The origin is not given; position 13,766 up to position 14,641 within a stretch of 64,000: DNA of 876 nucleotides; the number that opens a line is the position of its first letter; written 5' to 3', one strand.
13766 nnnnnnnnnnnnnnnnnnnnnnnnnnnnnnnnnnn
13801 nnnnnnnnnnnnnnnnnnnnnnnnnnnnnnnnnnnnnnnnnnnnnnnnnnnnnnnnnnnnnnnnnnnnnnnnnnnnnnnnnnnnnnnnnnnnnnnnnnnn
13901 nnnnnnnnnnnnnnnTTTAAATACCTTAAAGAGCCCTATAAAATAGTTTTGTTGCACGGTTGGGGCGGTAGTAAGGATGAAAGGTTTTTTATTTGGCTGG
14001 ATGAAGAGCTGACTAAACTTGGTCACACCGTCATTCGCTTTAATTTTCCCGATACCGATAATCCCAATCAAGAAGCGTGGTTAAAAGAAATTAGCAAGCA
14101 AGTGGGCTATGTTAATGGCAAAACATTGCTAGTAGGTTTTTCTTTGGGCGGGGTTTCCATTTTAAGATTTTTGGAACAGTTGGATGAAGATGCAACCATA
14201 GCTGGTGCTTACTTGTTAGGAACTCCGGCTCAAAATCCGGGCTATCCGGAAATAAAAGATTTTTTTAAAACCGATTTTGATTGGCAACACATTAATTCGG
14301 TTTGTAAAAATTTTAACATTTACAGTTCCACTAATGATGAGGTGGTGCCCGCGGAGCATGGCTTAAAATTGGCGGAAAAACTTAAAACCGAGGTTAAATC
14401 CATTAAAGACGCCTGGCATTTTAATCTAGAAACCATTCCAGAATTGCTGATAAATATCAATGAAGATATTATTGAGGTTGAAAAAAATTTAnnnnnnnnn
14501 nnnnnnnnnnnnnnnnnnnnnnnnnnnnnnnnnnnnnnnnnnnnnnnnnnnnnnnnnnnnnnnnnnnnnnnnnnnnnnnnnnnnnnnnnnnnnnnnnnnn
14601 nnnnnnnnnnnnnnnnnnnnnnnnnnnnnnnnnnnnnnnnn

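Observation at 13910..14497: TatD hydrolase interrupted by a nested YdeN/RBBP9-type serine-hydrolase domain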

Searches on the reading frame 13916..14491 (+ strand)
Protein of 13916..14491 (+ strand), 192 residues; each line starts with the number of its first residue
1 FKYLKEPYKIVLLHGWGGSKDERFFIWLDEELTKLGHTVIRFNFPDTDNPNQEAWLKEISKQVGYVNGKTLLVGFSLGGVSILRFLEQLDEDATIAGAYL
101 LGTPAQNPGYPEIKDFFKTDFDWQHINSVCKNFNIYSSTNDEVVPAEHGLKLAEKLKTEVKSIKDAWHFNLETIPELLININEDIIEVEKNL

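Call 8: find_homologous_proteins(query=window:13916-14491:+, max_evalue=0.001)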
Query window:13916-14491:+: 236 candidates shared short words with the query, none scored E <= 0.001.

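Call 14: search_solved_structures(query=A2, max_evalue=1, show_alignments=2)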
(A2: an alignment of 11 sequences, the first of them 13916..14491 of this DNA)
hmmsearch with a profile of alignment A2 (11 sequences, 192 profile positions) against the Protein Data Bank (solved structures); distinct sequences matched with E-value up to 1: 75 (the best 60 are shown).
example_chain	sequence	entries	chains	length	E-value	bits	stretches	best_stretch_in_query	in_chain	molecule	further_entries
1uxo_A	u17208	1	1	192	3.2e-25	92.4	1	10-173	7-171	Putative hydrolase YdeN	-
9fcr_A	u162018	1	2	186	2.6e-19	73.1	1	6-184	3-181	Serine hydrolase RBBP9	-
2qs9_A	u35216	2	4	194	2.7e-19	73.1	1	6-185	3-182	Retinoblastoma-binding protein 9 | Serine hydrolase RBBP9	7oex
3hea_A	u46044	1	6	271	2.1e-06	31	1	11-105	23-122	Arylesterase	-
3hi4_A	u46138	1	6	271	2.3e-06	30.9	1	11-105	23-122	Arylesterase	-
1va4_A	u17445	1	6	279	2.5e-06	30.8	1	12-105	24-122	Arylesterase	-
3t4u_A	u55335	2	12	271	2.7e-06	30.7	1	12-105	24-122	Arylesterase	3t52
8pi1_A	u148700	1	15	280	2.8e-06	30.6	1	12-105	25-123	Arylesterase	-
3ia2_A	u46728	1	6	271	3e-06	30.5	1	12-105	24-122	Arylesterase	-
9pjb_A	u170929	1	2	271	6.1e-05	26.2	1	9-46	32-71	MHETase MHT043-5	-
9w30_A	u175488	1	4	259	0.00016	24.9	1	10-81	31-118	Alpha/beta superfamily hydrolase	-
4z8z_A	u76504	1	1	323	0.00017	24.8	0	62-87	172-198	Uncharacterized protein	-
5h3h_A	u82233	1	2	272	0.0031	20.7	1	10-96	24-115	Abhydrolase domain-containing protein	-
3bdv_A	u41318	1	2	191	0.0049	20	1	41-171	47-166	Uncharacterized protein DUF1234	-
6nkc_A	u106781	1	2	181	0.0056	19.8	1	10-104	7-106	Lipase, Lip_vut1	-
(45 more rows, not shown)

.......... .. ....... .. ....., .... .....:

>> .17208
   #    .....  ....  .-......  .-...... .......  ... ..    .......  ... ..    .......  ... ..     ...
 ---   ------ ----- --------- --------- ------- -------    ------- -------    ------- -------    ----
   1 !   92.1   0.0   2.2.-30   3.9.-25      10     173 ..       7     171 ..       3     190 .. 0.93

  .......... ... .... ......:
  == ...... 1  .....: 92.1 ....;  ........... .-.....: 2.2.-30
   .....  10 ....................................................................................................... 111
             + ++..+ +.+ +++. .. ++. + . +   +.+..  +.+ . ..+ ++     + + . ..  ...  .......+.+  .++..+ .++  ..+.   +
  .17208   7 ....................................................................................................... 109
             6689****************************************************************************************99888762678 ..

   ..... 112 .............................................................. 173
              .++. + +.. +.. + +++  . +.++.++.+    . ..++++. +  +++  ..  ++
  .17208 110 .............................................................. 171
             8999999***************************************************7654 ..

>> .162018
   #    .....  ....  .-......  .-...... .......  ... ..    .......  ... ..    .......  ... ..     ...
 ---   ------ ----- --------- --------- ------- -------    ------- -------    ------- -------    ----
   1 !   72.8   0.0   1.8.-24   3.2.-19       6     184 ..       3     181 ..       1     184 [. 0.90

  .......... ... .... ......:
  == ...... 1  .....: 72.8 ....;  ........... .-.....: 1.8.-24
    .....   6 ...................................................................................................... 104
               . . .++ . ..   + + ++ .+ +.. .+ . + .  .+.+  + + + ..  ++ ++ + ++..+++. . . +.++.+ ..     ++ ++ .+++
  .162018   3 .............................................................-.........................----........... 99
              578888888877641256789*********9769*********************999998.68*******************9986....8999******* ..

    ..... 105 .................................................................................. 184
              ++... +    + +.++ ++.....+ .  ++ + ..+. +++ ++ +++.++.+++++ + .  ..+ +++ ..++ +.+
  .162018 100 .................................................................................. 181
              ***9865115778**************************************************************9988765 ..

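Call 23: search_protein_representatives(alignment_id=A2)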
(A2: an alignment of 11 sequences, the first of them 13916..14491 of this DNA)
Query: 11 sequences, 192 profile positions. Proteins with E-value up to 0.001 (for the whole library): 2986; up to 1e-10: 1363; up to 1e-30: 31. The best 150 are listed.
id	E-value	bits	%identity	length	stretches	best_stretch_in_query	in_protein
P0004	5.1e-98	343.0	-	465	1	1-192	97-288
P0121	7.8e-37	143.4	-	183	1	9-184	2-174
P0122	1.2e-36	142.8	-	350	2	6-181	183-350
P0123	2.8e-36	141.6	-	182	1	9-181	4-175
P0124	1.5e-35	139.2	-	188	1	9-182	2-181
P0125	2.1e-35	138.7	-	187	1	7-181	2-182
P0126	2.4e-34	135.3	-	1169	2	9-183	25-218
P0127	4.8e-34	134.3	-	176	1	11-186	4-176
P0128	2.0e-33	132.3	-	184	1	8-184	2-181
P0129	3.2e-33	131.6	-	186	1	9-186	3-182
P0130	3.5e-33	131.5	-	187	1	9-182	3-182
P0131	4.7e-33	131.1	-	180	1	12-182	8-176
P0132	5.3e-33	130.9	-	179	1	12-171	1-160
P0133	5.6e-33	130.8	-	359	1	9-186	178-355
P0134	8.5e-33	130.2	-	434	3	11-187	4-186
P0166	2.8e-29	118.8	-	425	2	9-181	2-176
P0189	7.7e-28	114.0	-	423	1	9-180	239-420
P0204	2.2e-27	112.6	-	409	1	9-176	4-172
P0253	1.9e-25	106.2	-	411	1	9-173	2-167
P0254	2.2e-25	106.1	-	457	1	11-180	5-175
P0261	3.7e-25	105.3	-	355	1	10-171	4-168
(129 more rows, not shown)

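Call 33: search_protein_families(library=pfam, proteins=[P0122, P0126, P0133, P0134, P0166, P0189, P0204, P0253, P0254, P0261], max_evalue=0.001)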
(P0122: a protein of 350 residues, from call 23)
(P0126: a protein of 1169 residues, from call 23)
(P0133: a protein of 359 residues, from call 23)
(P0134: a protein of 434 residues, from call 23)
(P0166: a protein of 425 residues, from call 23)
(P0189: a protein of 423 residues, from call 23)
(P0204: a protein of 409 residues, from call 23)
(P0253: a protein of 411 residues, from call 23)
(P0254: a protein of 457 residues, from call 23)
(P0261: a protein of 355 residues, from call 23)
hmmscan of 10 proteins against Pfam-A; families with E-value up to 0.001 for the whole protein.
P0122 (350 aa): 13 families
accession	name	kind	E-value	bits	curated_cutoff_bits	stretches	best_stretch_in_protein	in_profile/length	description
PF06821.19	Ser_hydrolase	-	9.3e-27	94.5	22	2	188-337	2-155/172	Serine hydrolase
PF12697.13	Abhydrolase_6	-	2e-14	55.2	26.3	2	15-238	25-216/217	Alpha/beta hydrolase family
PF00561.26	Abhydrolase_1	-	9.8e-13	48.8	25.8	2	64-122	71-130/245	alpha/beta hydrolase fold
PF12146.15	Hydrolase_4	-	3.1e-11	43.5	27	1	49-113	64-127/239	Serine aminopeptidase, S33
PF10230.15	LIDHydrolase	-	6.2e-07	29.8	27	0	53-95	75-118/262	Lipid-droplet associated hydrolase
PF00756.26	Esterase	-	1.1e-06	29.1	22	0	46-100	98-153/251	Putative esterase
PF01764.32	Lipase_3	-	2.6e-06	27.8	22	0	41-104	44-108/140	Lipase (class 3)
PF12695.13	Abhydrolase_5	-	3.6e-06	27.3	27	0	232-283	45-94/164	Alpha/beta hydrolase family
PF05990.18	DUF900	-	1.6e-05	25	20.5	0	229-309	80-165/232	Alpha/beta hydrolase of unknown function (DUF900)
PF02230.22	Abhydrolase_2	-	2.2e-05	24.8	23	0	38-105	90-148/217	Phospholipase/Carboxylesterase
PF12048.14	DUF3530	-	2.3e-05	24.3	29.8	0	63-103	196-237/310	Protein of unknown function (DUF3530)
PF00975.26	Thioesterase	-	2.6e-05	25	26.4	0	65-124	69-131/226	Thioesterase domain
PF11288.14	DUF3089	-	0.00063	19.8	23.4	0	236-278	87-128/207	Protein of unknown function (DUF3089)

P0126 (1169 aa): 10 families
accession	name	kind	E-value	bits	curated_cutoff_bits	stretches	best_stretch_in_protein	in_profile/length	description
PF13603.12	tRNA-synt_1_2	-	2.5e-56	190.5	25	1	418-542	22-146/185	Leucyl-tRNA synthetase, editing domain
PF06821.19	Ser_hydrolase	-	5.8e-40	137.5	22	2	26-212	1-166/172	Serine hydrolase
PF00133.28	tRNA-synt_1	-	1e-24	87.5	22.7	1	717-926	214-406/414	tRNA synthetases class I (I, L, M and V)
PF00561.26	Abhydrolase_1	-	2.2e-19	70.5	25.8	2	224-324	1-105/245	alpha/beta hydrolase fold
PF08264.19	Anticodon_1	-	1.2e-15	58.2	25.1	1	964-1088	2-127/148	Anticodon-binding domain of tRNA ligase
PF00293.34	NUDIX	-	1.8e-15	57.6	21.1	1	574-669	26-118/134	NUDIX domain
PF12697.13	Abhydrolase_6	-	3.5e-12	47.9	26.3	2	226-338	1-114/217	Alpha/beta hydrolase family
PF09334.17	tRNA-synt_1g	-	2.4e-08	33.6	20.1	1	890-939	323-372/391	tRNA synthetases class I (M)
PF12146.15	Hydrolase_4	-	1.5e-05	24.9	27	0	84-177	77-166/239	Serine aminopeptidase, S33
PF02450.21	LCAT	-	0.00033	20.4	21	0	75-106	113-144/392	Lecithin:cholesterol acyltransferase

P0133 (359 aa): 6 families
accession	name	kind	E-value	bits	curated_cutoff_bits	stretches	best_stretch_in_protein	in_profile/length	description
PF06821.19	Ser_hydrolase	-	2.5e-23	83.3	22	1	180-352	2-168/172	Serine hydrolase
PF13189.12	Cytidylate_kin2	-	8.4e-15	55.8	28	1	3-161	1-175/176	Cytidylate kinase-like family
PF13238.12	AAA_18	-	7.1e-12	46.3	29.4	1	4-123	1-118/128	AAA domain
PF02224.24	Cytidylate_kin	-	1.2e-08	35.4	26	1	71-177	105-210/211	Cytidylate kinase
PF13207.12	AAA_17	-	1.6e-08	35.4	27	1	8-91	2-84/136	AAA domain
PF00406.28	ADK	-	0.00035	21.2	26.8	0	6-42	1-37/151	Adenylate kinase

P0134 (434 aa): 16 families
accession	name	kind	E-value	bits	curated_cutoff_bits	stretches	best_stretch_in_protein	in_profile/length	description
PF06821.19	Ser_hydrolase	-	1.1e-24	87.8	22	1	4-180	2-170/172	Serine hydrolase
PF12146.15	Hydrolase_4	-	7.1e-20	71.8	27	2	215-324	6-115/239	Serine aminopeptidase, S33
PF00561.26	Abhydrolase_1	-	4.7e-16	59.6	25.8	2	4-119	4-124/245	alpha/beta hydrolase fold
PF12697.13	Abhydrolase_6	-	3.6e-13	51.1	26.3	1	217-325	2-111/217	Alpha/beta hydrolase family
PF00326.27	Peptidase_S9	-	6.3e-10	39.3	22.6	1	272-433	47-210/213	Prolyl oligopeptidase family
PF20408.4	Abhydrolase_11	-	5.2e-08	33.3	27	0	215-317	4-106/193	Alpha/beta hydrolase domain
PF20434.5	BD-FAE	-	7.3e-08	32.6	26.8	0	364-396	181-213/215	BD-FAE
PF05990.18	DUF900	-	2.1e-07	31.1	20.5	0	209-301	15-106/232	Alpha/beta hydrolase of unknown function (DUF900)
PF02230.22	Abhydrolase_2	-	2.6e-07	31.1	23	0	363-425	145-212/217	Phospholipase/Carboxylesterase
PF10230.15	LIDHydrolase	-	1.4e-06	28.7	27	0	117-159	210-253/262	Lipid-droplet associated hydrolase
PF08538.16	DUF1749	-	1e-05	25.2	24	0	198-304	13-120/299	Protein of unknown function (DUF1749)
PF01738.24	DLH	-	5.2e-05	23.4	21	0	368-420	139-194/217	Dienelactone hydrolase family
PF02129.25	Peptidase_S15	-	5.4e-05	23.5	23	0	353-414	206-262/262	X-Pro dipeptidyl-peptidase (S15 family)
PF03959.19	FSH1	-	9.4e-05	22.6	21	0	367-402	155-190/211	Serine hydrolase (FSH1)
PF12740.14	PETase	-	0.0001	22.3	28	0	363-433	159-233/263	PET hydrolase-like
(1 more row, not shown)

P0166 (425 aa): 11 families
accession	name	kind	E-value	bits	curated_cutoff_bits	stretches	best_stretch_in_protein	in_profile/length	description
PF12146.15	Hydrolase_4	-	1.4e-24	87.1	27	2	205-324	3-125/239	Serine aminopeptidase, S33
PF00561.26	Abhydrolase_1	-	3e-22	79.9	25.8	2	208-292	2-81/245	alpha/beta hydrolase fold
PF06821.19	Ser_hydrolase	-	1.9e-20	74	22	1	4-176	2-166/172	Serine hydrolase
PF12697.13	Abhydrolase_6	-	1.1e-16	62.5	26.3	1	209-321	1-104/217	Alpha/beta hydrolase family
PF02230.22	Abhydrolase_2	-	6.7e-08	33.1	23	0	61-154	105-185/217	Phospholipase/Carboxylesterase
PF12695.13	Abhydrolase_5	-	3.5e-07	30.6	27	0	352-404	88-140/164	Alpha/beta hydrolase family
PF02129.25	Peptidase_S15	-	7e-06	26.4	23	0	339-400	197-257/262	X-Pro dipeptidyl-peptidase (S15 family)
PF00326.27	Peptidase_S9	-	6.5e-05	23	22.6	0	336-424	118-209/213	Prolyl oligopeptidase family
PF10230.15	LIDHydrolase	-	7.3e-05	23.1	27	1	59-102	82-126/262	Lipid-droplet associated hydrolase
PF20408.4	Abhydrolase_11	-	0.00041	20.6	27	0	358-409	121-170/193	Alpha/beta hydrolase domain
PF03959.19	FSH1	-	0.00084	19.5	21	0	355-401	154-197/211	Serine hydrolase (FSH1)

P0189 (423 aa): 5 families
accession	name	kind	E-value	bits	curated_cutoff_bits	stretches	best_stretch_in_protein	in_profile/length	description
PF06821.19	Ser_hydrolase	-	1.7e-24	87.1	22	1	241-421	2-170/172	Serine hydrolase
PF10230.15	LIDHydrolase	-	5.2e-06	26.8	27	0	294-337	80-122/262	Lipid-droplet associated hydrolase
PF00561.26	Abhydrolase_1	-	7.2e-06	26.3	25.8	1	240-341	3-108/245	alpha/beta hydrolase fold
PF12697.13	Abhydrolase_6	-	7.7e-05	23.9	26.3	1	248-370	6-121/217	Alpha/beta hydrolase family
PF12146.15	Hydrolase_4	-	0.00078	19.2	27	0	296-340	74-116/239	Serine aminopeptidase, S33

P0204 (409 aa): 3 families
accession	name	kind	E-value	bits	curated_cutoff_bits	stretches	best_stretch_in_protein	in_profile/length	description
PF03575.23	Peptidase_S51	-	9.3e-31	107.5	23.9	1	204-406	15-205/206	Peptidase family S51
PF06821.19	Ser_hydrolase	-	4.4e-20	72.7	22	1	6-177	2-164/172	Serine hydrolase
PF00561.26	Abhydrolase_1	-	3.1e-09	37.3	25.8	1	6-110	4-113/245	alpha/beta hydrolase fold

P0253 (411 aa): 16 families
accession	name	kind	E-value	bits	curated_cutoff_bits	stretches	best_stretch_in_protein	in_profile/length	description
PF06821.19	Ser_hydrolase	-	1.5e-24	87.3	22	1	4-178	2-169/172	Serine hydrolase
PF13649.12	Methyltransf_25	-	6.4e-15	56.1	27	1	231-328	1-97/97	Methyltransferase domain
PF08242.18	Methyltransf_12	-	1.1e-13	52.1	30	1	232-330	1-98/98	Methyltransferase domain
PF08241.18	Methyltransf_11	-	2.4e-13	51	21.2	1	232-332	1-95/95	Methyltransferase domain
PF13489.12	Methyltransf_23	-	3.8e-13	49.9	27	1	224-369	19-152/164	Methyltransferase domain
PF13847.12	Methyltransf_31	-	4.5e-11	43.1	27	1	226-357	2-131/145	Methyltransferase domain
PF03848.20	TehB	-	4.2e-10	39.8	20.4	1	225-339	28-140/193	Tellurite resistance protein TehB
PF05175.20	MTS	-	1.9e-06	28.1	23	1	222-301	26-104/170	Methyltransferase small domain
PF10230.15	LIDHydrolase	-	3.1e-06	27.6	27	0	51-98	74-122/262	Lipid-droplet associated hydrolase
PF06080.18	DUF938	-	6e-06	26.6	27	1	222-331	20-136/202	Protein of unknown function (DUF938)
PF00561.26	Abhydrolase_1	-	1.8e-05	24.9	25.8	0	124-166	199-242/245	alpha/beta hydrolase fold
PF10294.15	Methyltransf_16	-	2.8e-05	24.4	21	1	223-300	42-125/174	Lysine methyltransferase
PF12697.13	Abhydrolase_6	-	8.6e-05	23.7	26.3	0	5-75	3-80/217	Alpha/beta hydrolase family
PF02353.26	CMAS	-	0.00028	20.7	27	0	226-340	61-173/273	Mycolic acid cyclopropane synthetase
PF01209.24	Ubie_methyltran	-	0.00031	20.6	20.1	1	226-331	46-150/233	ubiE/COQ5 methyltransferase family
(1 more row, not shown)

P0254 (457 aa): 4 families
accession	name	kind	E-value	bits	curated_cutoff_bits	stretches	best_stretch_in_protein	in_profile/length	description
PF06821.19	Ser_hydrolase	-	9.1e-16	58.7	22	1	5-166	2-156/172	Serine hydrolase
PF12697.13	Abhydrolase_6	-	2.3e-05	25.6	26.3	1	5-108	2-105/217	Alpha/beta hydrolase family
PF00561.26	Abhydrolase_1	-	0.00031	20.9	25.8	0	5-98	4-102/245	alpha/beta hydrolase fold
PF18928.5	DUF5677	-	0.00041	20.9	27.1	0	269-331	6-68/166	Family of unknown function (DUF5677)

P0261 (355 aa): 6 families
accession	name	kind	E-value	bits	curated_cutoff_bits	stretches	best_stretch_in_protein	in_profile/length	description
PF06821.19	Ser_hydrolase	-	7.2e-23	81.8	22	1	5-169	2-157/172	Serine hydrolase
PF00293.34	NUDIX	-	3.4e-18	66.4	21.1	1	219-333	4-121/134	NUDIX domain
PF12697.13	Abhydrolase_6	-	6.6e-07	30.6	26.3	1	21-102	20-97/217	Alpha/beta hydrolase family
PF00561.26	Abhydrolase_1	-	1.2e-05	25.6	25.8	1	57-115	63-125/245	alpha/beta hydrolase fold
PF12146.15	Hydrolase_4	-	0.00021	21.1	27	0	54-100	67-111/239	Serine aminopeptidase, S33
PF00326.27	Peptidase_S9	-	0.00063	19.7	22.6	0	49-156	51-173/213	Prolyl oligopeptidase family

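Call 34: list_cluster_members(proteins=[P0121, P0123, P0124, P0125, P0127, P0128, P0122, P0133, P0004, P0017])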
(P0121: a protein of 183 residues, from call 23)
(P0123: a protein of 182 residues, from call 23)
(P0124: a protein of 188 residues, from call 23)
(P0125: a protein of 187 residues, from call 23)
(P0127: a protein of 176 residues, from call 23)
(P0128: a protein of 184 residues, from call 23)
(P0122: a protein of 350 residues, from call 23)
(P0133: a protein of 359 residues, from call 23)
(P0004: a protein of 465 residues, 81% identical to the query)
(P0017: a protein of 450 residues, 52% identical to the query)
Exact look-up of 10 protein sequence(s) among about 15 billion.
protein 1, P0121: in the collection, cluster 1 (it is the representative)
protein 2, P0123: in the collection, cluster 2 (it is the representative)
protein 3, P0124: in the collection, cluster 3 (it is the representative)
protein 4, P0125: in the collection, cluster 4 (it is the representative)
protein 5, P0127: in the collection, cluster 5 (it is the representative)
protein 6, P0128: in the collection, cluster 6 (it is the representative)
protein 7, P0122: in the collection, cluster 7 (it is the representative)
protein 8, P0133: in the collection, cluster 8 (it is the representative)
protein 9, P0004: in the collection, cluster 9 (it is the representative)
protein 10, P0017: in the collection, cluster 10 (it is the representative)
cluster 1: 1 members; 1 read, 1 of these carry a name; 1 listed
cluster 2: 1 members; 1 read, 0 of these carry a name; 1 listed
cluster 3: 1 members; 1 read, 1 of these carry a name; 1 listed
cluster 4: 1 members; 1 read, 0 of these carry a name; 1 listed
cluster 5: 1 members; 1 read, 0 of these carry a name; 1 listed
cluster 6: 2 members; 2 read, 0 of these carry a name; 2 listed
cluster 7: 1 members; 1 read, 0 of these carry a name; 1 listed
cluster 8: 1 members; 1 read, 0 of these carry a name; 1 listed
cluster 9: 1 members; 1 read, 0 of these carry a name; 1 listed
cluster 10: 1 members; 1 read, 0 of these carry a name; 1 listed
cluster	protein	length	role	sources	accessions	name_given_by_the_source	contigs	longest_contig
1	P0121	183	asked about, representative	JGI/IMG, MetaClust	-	\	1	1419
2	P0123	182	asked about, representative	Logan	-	-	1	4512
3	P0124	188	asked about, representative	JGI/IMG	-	predicted alpha/beta hydrolase family esterase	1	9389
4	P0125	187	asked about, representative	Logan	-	-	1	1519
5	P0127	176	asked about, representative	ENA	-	-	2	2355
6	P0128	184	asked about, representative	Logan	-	-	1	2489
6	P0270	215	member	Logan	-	-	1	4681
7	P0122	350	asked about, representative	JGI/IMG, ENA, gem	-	-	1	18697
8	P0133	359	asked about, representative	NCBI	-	-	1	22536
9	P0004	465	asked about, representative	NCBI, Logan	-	-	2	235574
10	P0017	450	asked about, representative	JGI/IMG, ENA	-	-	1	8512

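Call 37: find_related_loci(query=A2, collection=genome_contigs, flank=6000)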
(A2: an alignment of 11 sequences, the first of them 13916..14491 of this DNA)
Query A2 (192 aa) in genome_contigs; peptide patterns used: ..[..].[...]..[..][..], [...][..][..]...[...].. (x = any residue, [..] = any of these).
70 stretches matched a pattern; 4 encode a relative of the query (tblastn E <= 1e-3); 4 distinct loci.
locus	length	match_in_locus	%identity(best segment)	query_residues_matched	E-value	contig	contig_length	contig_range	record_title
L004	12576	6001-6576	80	1-192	1e-108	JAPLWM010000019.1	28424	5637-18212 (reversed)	MAG: Candidatus Komeilibacteria bacterium isolate LacPavin_0419_WC90_MAG_43_13 LacPavin_0419_WC90_scaffold_419349, whole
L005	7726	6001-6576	70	1-192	4e-90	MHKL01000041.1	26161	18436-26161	MAG: Candidatus Komeilibacteria bacterium RIFCSPLOWO2_01_FULL_45_10 rifcsplowo2_01_scaffold_6385, whole genome shotgun s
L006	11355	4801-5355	62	1-185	1e-83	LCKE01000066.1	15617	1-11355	MAG: Parcubacteria group bacterium GW2011_GWF2_45_11 UW91_C0066, whole genome shotgun sequence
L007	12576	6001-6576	84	1-192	5e-113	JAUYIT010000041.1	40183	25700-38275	MAG: Candidatus Komeilibacteria bacterium isolate C24_metabat.bin.105 C24_k141_841924, whole genome shotgun sequence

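Call 46: find_encoding_contigs(protein=P0126, flank=4000, max_places=2)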
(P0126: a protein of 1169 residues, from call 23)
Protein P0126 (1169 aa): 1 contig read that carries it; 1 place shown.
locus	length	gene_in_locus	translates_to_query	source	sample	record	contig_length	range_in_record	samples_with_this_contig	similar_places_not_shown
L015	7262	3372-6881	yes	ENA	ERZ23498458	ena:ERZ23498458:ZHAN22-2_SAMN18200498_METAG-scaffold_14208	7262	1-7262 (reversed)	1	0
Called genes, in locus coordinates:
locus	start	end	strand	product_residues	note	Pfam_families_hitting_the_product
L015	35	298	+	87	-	-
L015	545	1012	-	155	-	PF01282:Ribosomal_S24e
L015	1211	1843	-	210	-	PF03876:SHS2_Rpb7-N, PF00575:S1 (weak)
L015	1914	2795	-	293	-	PF02525:Flavodoxin_2, PF03358:FMN_red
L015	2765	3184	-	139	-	-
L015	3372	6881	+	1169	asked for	PF00561:Abhydrolase_1 (weak), PF06821:Ser_hydrolase, PF00561:Abhydrolase_1, PF06821:Ser_hydrolase, PF13603:tRNA-synt_1_2, PF00293:NUDIX, PF00133:tRNA-synt_1, PF08264:Anticodon_1, +3 more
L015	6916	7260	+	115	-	?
